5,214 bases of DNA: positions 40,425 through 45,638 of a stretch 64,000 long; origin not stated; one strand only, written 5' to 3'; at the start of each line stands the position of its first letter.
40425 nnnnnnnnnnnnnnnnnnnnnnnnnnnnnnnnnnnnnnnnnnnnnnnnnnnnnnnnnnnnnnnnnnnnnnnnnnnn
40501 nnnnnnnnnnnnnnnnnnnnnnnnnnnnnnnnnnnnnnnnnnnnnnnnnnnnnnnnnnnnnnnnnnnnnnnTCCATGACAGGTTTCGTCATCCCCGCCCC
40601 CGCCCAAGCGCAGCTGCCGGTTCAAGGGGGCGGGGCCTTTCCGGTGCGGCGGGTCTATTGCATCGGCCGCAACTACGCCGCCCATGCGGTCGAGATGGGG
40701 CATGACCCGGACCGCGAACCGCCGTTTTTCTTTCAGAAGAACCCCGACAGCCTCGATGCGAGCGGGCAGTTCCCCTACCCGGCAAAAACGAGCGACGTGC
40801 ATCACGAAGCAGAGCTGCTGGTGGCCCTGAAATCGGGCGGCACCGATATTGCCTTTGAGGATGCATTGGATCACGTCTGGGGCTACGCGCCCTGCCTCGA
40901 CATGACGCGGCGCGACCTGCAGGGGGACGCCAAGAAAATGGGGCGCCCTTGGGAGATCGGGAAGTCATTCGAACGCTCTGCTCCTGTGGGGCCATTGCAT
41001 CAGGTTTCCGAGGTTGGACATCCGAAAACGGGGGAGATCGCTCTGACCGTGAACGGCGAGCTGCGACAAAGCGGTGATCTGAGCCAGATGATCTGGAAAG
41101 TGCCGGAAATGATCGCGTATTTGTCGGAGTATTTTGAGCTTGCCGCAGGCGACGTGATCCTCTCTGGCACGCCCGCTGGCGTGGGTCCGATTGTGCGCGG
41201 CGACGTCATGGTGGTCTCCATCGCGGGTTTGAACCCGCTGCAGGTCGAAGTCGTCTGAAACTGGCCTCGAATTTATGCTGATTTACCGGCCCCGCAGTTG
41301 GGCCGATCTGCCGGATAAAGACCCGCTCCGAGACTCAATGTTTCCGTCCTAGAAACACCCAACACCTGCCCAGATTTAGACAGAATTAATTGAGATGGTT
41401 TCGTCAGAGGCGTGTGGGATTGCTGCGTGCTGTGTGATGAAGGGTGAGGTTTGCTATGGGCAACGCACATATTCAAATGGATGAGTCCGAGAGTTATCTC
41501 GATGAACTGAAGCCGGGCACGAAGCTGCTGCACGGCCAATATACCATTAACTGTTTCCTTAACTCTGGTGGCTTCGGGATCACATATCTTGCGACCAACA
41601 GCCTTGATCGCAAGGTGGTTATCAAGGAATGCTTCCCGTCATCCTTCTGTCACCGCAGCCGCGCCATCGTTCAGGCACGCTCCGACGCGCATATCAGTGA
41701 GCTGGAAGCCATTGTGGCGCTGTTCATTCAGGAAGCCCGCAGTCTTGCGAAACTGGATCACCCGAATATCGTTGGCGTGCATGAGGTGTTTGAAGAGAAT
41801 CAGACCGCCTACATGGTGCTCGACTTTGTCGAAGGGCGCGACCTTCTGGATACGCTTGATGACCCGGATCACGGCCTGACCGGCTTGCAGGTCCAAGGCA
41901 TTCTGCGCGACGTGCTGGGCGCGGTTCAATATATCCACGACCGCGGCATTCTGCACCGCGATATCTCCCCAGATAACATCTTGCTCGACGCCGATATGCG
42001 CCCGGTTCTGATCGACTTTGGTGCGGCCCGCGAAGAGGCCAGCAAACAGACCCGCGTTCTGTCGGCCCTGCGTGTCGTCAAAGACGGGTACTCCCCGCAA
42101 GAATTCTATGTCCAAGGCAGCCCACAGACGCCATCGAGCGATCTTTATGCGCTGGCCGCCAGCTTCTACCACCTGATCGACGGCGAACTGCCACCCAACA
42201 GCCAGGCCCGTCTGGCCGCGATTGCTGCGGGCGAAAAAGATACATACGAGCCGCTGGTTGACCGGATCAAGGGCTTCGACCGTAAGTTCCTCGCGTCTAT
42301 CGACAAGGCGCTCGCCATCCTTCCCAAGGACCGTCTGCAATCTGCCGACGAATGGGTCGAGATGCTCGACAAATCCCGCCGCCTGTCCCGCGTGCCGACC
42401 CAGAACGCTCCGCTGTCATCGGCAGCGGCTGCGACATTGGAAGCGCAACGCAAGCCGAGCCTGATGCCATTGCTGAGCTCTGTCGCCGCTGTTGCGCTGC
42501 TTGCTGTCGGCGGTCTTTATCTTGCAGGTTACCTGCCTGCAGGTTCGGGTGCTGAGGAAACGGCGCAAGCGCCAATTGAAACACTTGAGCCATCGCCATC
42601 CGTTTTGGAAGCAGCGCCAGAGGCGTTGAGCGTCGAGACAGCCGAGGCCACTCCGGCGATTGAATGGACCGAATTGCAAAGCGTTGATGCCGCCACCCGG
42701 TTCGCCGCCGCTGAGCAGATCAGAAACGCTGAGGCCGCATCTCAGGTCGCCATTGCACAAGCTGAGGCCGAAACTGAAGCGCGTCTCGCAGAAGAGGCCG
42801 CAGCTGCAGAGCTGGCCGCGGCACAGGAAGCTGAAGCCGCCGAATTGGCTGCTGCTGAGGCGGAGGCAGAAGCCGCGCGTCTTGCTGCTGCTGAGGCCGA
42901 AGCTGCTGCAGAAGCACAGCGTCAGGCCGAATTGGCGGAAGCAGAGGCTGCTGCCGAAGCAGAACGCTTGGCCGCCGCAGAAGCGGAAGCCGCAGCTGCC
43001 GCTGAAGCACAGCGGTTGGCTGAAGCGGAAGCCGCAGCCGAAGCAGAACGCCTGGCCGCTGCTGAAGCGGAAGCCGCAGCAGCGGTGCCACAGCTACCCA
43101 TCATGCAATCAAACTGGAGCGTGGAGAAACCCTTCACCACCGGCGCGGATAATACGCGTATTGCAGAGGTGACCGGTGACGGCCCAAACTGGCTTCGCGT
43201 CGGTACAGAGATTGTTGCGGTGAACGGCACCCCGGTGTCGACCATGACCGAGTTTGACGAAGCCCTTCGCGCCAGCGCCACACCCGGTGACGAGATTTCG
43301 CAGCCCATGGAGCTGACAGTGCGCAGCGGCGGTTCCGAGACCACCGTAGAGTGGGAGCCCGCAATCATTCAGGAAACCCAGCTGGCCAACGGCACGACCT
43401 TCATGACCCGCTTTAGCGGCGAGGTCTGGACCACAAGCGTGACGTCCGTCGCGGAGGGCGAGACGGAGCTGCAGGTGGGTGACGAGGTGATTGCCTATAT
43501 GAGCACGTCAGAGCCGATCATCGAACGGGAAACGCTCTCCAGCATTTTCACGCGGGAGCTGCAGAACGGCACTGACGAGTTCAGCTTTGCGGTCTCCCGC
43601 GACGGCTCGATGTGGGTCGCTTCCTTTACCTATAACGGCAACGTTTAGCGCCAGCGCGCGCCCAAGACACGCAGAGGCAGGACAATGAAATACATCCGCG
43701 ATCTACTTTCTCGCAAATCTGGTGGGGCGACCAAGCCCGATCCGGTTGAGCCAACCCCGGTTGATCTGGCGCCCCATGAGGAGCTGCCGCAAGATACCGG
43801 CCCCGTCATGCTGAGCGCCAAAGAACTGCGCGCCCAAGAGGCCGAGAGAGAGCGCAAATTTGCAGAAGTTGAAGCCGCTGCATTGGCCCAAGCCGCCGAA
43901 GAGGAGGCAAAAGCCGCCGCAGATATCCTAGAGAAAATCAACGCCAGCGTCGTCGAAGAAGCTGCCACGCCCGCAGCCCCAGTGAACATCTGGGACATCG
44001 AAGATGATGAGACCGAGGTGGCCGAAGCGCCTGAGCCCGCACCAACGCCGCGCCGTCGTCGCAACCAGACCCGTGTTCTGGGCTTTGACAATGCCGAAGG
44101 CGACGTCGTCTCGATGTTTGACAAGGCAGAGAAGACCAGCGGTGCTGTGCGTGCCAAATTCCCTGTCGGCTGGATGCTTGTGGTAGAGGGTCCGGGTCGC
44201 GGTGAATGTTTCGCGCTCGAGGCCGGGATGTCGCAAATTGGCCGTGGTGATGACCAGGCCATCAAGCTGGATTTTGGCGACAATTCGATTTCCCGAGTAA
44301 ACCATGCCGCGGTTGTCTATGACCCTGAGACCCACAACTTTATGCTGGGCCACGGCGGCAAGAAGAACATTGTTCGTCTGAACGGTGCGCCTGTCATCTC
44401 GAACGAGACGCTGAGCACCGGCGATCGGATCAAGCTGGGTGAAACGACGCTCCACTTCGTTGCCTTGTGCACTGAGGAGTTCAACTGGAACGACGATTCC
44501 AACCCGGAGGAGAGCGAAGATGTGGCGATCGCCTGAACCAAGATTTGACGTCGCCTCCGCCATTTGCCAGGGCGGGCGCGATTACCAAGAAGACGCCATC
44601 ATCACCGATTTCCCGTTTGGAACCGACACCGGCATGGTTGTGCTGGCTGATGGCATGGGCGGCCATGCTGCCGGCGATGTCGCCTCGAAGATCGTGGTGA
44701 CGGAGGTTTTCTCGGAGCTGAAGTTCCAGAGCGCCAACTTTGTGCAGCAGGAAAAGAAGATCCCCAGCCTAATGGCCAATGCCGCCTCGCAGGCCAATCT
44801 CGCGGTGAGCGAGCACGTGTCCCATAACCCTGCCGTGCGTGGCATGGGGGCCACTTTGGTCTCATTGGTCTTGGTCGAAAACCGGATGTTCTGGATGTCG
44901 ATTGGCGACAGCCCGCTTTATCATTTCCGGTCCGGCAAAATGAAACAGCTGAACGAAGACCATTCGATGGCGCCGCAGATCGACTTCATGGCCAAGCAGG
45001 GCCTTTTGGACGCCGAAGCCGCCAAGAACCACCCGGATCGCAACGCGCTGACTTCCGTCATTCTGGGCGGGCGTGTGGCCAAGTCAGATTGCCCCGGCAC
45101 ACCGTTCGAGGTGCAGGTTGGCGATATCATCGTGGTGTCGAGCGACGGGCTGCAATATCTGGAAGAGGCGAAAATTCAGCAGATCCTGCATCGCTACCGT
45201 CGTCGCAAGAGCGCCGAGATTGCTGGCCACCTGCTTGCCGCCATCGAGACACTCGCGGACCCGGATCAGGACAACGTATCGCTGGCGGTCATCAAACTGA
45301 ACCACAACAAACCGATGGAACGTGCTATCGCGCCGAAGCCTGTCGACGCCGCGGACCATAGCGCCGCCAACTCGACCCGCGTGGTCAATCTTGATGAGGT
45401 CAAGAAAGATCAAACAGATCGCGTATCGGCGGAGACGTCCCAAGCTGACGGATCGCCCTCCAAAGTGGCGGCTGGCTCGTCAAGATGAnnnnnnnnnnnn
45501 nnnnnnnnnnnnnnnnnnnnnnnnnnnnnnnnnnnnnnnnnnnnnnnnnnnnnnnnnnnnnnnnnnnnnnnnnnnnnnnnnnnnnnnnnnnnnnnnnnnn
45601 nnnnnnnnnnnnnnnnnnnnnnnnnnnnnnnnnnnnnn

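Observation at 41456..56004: Co-directional 12-gene cluster joining Hanks kinase/FHA/PP2C signalling to three dynamin-like GTPases, a Roadblock-like protein and periplasmic PBP-OmpA proteins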

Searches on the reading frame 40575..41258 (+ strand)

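Call 4: search_protein_families(library=pfam, proteins=[window:40575-41258:+], max_evalue=0.01)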
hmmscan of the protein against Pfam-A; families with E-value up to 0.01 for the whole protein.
window:40575-41258:+ (227 aa): 1 family
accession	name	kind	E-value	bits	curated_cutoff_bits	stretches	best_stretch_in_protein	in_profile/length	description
PF01557.24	FAA_hydrolase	-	1.1e-54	185.8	23.9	1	27-227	2-214/214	Fumarylacetoacetate (FAA) hydrolase C-terminal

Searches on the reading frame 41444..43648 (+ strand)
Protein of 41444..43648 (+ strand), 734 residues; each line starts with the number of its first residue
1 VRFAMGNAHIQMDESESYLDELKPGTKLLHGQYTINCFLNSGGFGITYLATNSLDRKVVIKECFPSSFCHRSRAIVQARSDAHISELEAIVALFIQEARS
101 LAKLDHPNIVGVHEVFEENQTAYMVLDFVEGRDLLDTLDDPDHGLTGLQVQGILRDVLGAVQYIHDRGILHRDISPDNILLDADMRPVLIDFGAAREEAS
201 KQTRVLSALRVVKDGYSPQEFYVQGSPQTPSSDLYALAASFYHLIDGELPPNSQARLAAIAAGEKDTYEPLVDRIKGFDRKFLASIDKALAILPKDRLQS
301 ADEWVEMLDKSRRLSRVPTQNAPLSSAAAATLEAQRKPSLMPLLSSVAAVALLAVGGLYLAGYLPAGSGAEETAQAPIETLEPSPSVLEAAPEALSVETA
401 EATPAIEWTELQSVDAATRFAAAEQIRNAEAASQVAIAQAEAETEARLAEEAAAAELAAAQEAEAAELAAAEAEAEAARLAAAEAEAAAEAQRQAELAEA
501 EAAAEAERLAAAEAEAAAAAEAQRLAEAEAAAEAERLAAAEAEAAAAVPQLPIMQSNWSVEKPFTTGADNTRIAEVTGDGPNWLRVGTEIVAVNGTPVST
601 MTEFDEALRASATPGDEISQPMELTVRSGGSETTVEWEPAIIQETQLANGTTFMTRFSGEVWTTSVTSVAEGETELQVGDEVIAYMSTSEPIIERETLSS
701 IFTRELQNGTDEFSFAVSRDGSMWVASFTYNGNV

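Call 3: search_protein_families(library=pfam, proteins=[window:41444-43648:+], max_evalue=0.01)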
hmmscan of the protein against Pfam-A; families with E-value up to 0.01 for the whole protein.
window:41444-43648:+ (734 aa): 10 families
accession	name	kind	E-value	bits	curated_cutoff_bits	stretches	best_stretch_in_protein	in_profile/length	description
PF00069.31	Pkinase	-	2.2e-31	109.7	31.7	1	81-299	42-253/263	Protein kinase domain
PF07714.23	PK_Tyr_Ser-Thr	-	2.3e-19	70.1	23.1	1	92-251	46-205/258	Protein tyrosine and serine/threonine kinase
PF03109.22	ABC1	-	9.7e-06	25.3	22.9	1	109-206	129-225/244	ABC1 atypical kinase-like domain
PF17667.7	Pkinase_fungal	-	1.3e-05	24.6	24.1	1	153-201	291-345/387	Fungal protein kinase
PF01163.29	RIO1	-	0.00012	22.2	22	1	66-197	23-153/187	RIO domain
PF06293.20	Kdo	-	0.00024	21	21.3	1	109-199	78-173/207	Lipopolysaccharide kinase (Kdo/WaaP) family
PF01636.29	APH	-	0.0017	18.6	23.2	1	166-195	167-197/239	Phosphotransferase enzyme family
PF17820.7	PDZ_6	-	0.002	18.3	27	0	584-611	16-43/54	PDZ domain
PF13180.12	PDZ_2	-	0.0023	18.6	27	1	571-619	14-64/80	PDZ domain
PF14531.12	Kinase-like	-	0.008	15.9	25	0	160-224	157-215/289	Kinase-like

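Call 5: search_protein_families(library=ncbifam, proteins=[window:41444-43648:+], max_evalue=0.01)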
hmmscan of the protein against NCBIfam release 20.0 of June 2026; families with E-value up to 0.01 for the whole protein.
window:41444-43648:+ (734 aa): 21 families
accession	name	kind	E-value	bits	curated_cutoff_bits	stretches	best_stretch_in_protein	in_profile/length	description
NF047741.1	antiphage_MADS6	equivalog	3.3e-36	125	460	1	94-323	242-472/612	methylation-associated defense system protein kinase MAD6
NF033483.0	PknB_PASTA_kin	equivalog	1.6e-34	119.9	450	1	27-328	3-285/563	Stk1 family PASTA domain-containing Ser/Thr kinase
NF052427.1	StpK7MSMEG_1200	equivalog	1.3e-23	83.3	900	1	83-379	43-332/601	serine/threonine protein kinase StpK7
NF038150.1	lanthi_synth_IV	equivalog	3.1e-22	78.7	650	1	24-321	182-460/851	class IV lanthionine synthetase LanL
NF038151.1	lanthi_synth_III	equivalog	6e-19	67.9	575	1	26-342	215-511/833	class III lanthionine synthetase LanKC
NF009651.0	PRK13184.1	equivalog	6.2e-17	60.9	839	1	68-203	25-168/932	serine/threonine-protein kinase PknD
NF033442.0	BREX_PglW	equivalog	7.5e-14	50.4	990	1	85-331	248-509/1391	BREX system serine/threonine kinase PglW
NF043056.1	T4SS_LegK1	equivalog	2.1e-09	36.5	550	1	95-238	126-277/516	Dot/Icm T4SS effector kinase LegK1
TIGR03724.2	arch_bud32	equivalog_domain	3.2e-08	33.3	125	1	96-201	42-137/193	KEOPS complex kinase/ATPase Bud32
NF053615.1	SerThrKinAfsKStmc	equivalog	8e-07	28.1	1300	1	157-241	121-203/809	protein serine/threonine kinase AfsK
NF041408.1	XopAU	subfamily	1.5e-06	28.1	450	1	151-201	331-382/498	XopAU family type III secretion system effector serine/threonine kinase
NF011463.0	PRK14879.1-4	equivalog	2.2e-06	27.2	188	1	95-198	66-163/237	Kae1-associated kinase Bud32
NF007174.0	PRK09605.1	equivalog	2e-05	23.3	447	1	97-200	386-478/535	bifunctional N(6)-L-threonylcarbamoyladenine synthase/serine/threonine protein kinase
TIGR02794.1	tolA_full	equivalog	3.1e-05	23.4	59.45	1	392-547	76-235/362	cell envelope integrity protein TolA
NF002475.0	PRK01723.1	equivalog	9e-05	21.6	142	1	159-201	154-196/241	3-deoxy-D-manno-octulosonic acid kinase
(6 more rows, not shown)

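Call 6: search_protein_families(library=padloc, proteins=[window:41444-43648:+], max_evalue=0.01)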
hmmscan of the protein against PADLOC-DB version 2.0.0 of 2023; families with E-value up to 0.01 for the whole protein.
window:41444-43648:+ (734 aa): 34 families (the best 25 are shown)
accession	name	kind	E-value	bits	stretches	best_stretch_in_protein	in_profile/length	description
PDLC04138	mad6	-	1.7e-47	160.7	1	8-314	27-316/659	mads_6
PDLC04042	PD-T4-6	-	2.5e-46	156.7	1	27-315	5-276/292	-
PDLC04054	PD-T4-6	-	4.4e-40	136.2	1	28-313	8-275/347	-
PDLC04053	PD-T4-6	-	3.1e-38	130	1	30-331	8-291/311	-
PDLC04044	PD-T4-6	-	3.7e-38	129.6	1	28-339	29-320/372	-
PDLC04045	PD-T4-6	-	2e-36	123.7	1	18-336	20-325/350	-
PDLC04060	PD-T4-6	-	5.3e-36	122.5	1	27-313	4-271/486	-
PDLC04047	PD-T4-6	-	6.8e-36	122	1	27-328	6-289/327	-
PDLC04043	PD-T4-6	-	3.6e-34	116.6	1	25-458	9-397/452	-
PDLC04051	PD-T4-6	-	5e-34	116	1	28-316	29-299/476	-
PDLC04057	PD-T4-6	-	1.6e-33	114.4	1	29-323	6-282/443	-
PDLC04062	PD-T4-6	-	4e-33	113.1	1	25-312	25-294/450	-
PDLC04061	PD-T4-6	-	2.9e-32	110.8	1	25-323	10-295/510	-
PDLC04048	PD-T4-6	-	4.7e-29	99.9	1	27-256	6-217/354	-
PDLC04055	PD-T4-6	-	8.3e-29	98.7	1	88-331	111-356/496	-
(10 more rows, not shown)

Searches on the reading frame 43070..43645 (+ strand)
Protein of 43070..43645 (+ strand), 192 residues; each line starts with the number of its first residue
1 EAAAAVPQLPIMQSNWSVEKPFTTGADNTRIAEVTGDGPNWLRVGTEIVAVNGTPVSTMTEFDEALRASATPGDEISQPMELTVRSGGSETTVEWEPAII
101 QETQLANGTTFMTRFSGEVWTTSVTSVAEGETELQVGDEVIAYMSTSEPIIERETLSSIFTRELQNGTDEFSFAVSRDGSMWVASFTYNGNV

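Call 80: search_solved_structures(query=window:43070-43645:+, max_evalue=10)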
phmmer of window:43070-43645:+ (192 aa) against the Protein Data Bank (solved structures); distinct sequences matched with E-value up to 10: 3.
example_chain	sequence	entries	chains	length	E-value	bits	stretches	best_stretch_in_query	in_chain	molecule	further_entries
1kjn_A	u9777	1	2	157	0.58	13.3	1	84-164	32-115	MTH0777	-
1wza_A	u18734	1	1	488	0.7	13.1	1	18-101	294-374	alpha-amylase A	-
4hop_A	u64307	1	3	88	1.2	12.4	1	36-76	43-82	Alpha-1-syntrophin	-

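Call 102: search_solved_structures(query=A10, max_evalue=10)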
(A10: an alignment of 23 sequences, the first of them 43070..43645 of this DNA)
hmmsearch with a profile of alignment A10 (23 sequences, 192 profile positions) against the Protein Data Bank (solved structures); distinct sequences matched with E-value up to 10: 21.
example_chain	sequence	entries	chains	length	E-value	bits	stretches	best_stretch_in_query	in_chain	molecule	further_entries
6jjk_A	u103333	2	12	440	0.0086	18.9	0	36-64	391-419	Periplasmic serine endoprotease DegP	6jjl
2zle_A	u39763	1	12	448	0.0089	18.8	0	36-64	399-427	Protease do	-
1ky9_A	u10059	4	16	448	0.009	18.8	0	36-64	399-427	PROTEASE DO | Periplasmic serine endoprotease DegP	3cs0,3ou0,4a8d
3mh5_A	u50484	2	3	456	0.0091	18.8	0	36-64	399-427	Protease do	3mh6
3mh4_A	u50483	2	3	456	0.0091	18.8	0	36-64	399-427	Protease do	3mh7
3otp_A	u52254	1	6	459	0.0093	18.8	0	36-64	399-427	Protease do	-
6jjo_A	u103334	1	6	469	0.011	18.6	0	36-64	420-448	Periplasmic serine endoprotease DegP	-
6icc_A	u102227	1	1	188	0.07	15.9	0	38-82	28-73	PDZ tandem fragment with PA tag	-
6al1_A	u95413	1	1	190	0.12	15.2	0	38-64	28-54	PDZ tandem fragment with PA tag insertion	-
3wkl_A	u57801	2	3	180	0.16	14.7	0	38-63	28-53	Putative Zinc Metalloprotease AQ_1964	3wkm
6akq_A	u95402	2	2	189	0.18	14.6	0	38-63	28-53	PDZ tandem fragment of A. aeolicus site-2 protease homolog with the PA tag insertion | PDZ tandem fragment with PA tag insertion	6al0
6icf_A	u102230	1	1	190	0.18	14.5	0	38-63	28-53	Putative zinc metalloprotease aq_1964,Putative zinc metalloprotease aq_1964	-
7cqc_A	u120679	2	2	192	0.22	14.3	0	27-66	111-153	Putative zinc metalloprotease aq_1964,PA14 from Podoplanin,Putative zinc metalloprotease a | Putative zinc metalloprotease aq_1964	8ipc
2hga_A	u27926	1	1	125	0.24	14.2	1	16-65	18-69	Conserved protein MTH1368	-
4a8a_A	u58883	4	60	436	0.28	13.9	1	38-140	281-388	PERIPLASMIC PH-DEPENDENT SERINE ENDOPROTEASE DEGQ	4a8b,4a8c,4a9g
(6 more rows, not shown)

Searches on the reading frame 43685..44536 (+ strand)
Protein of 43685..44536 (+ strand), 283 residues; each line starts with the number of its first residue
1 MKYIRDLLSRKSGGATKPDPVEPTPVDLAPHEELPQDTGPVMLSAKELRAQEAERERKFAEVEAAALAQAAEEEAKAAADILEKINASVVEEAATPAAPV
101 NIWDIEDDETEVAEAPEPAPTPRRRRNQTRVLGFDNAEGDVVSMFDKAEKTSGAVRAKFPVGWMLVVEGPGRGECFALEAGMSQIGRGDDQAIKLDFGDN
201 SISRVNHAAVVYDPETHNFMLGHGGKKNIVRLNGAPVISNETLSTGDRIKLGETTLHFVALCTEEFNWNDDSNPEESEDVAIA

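Call 3: search_protein_families(library=pfam, proteins=[window:43685-44536:+], max_evalue=0.01)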
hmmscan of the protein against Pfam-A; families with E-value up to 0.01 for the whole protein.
window:43685-44536:+ (283 aa): 2 families
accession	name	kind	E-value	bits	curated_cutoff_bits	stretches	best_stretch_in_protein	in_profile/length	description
PF16697.10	Yop-YscD_cpl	-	6.3e-07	30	33.2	1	166-259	2-91/94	Inner membrane component of T3SS, cytoplasmic domain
PF00498.31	FHA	-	2e-06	28.6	20.7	1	185-252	3-67/67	FHA domain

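Call 5: search_protein_families(library=ncbifam, proteins=[window:43685-44536:+], max_evalue=0.01)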
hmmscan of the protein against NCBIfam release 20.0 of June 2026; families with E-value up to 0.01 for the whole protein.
window:43685-44536:+ (283 aa): 3 families
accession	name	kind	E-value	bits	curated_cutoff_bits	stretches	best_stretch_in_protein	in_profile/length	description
NF052573.1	HisKinEspAMyxo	equivalog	1.8e-06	26.3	1400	1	173-257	38-117/755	serine histidine kinase EspA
NF049868.1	FhaB_Rv0019c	equivalog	7.3e-06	26.1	125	1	149-257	54-157/158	FHA domain-containing protein FhaB/FipA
NF041660.2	oxygluDhInhib_OdhI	equivalog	1.3e-05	25.1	200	1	158-260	31-129/130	oxoglutarate dehydrogenase inhibitor Odhl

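Call 6: search_protein_families(library=padloc, proteins=[window:43685-44536:+], max_evalue=0.01)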
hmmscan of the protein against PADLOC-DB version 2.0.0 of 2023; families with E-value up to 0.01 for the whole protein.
window:43685-44536:+ (283 aa): 0 families

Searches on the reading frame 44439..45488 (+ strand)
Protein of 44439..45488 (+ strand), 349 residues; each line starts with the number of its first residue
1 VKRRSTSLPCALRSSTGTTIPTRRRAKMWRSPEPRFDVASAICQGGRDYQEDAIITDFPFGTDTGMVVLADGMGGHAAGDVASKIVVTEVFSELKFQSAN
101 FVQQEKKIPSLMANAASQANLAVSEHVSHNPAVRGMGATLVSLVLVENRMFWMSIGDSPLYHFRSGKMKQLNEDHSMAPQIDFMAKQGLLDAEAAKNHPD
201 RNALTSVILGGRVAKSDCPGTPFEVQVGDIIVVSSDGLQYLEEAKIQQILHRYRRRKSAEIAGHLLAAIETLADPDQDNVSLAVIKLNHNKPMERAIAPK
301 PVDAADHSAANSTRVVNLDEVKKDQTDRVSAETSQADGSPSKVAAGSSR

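Call 3: search_protein_families(library=pfam, proteins=[window:44439-45488:+], max_evalue=0.01)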
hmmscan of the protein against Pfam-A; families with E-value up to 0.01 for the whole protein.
window:44439-45488:+ (349 aa): 3 families
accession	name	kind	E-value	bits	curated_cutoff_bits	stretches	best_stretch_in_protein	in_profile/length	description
PF13672.11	PP2C_2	-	9.3e-12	45.4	24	1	66-253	26-191/209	Protein phosphatase 2C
PF00481.26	PP2C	-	3.4e-05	24.1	20.3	1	43-177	8-142/255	Protein phosphatase 2C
PF07228.17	SpoIIE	-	5.4e-05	23.6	25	0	66-174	6-100/192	Stage II sporulation protein E (SpoIIE)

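Call 5: search_protein_families(library=ncbifam, proteins=[window:44439-45488:+], max_evalue=0.01)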
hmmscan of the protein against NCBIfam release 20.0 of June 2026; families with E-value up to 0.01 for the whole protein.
window:44439-45488:+ (349 aa): 2 families
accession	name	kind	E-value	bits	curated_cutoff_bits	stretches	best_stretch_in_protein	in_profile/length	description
NF033484.1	Stp1_PP2C_phos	equivalog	2.9e-43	148.1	230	1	47-285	8-231/232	Stp1/IreP family PP2C-type Ser/Thr phosphatase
NF011149.0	PRK14559.1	equivalog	5.4e-17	61.8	374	1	64-250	411-594/642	serine/threonine phosphatase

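Call 6: search_protein_families(library=padloc, proteins=[window:44439-45488:+], max_evalue=0.01)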
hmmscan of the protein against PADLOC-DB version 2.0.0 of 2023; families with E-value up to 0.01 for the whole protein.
window:44439-45488:+ (349 aa): 0 families
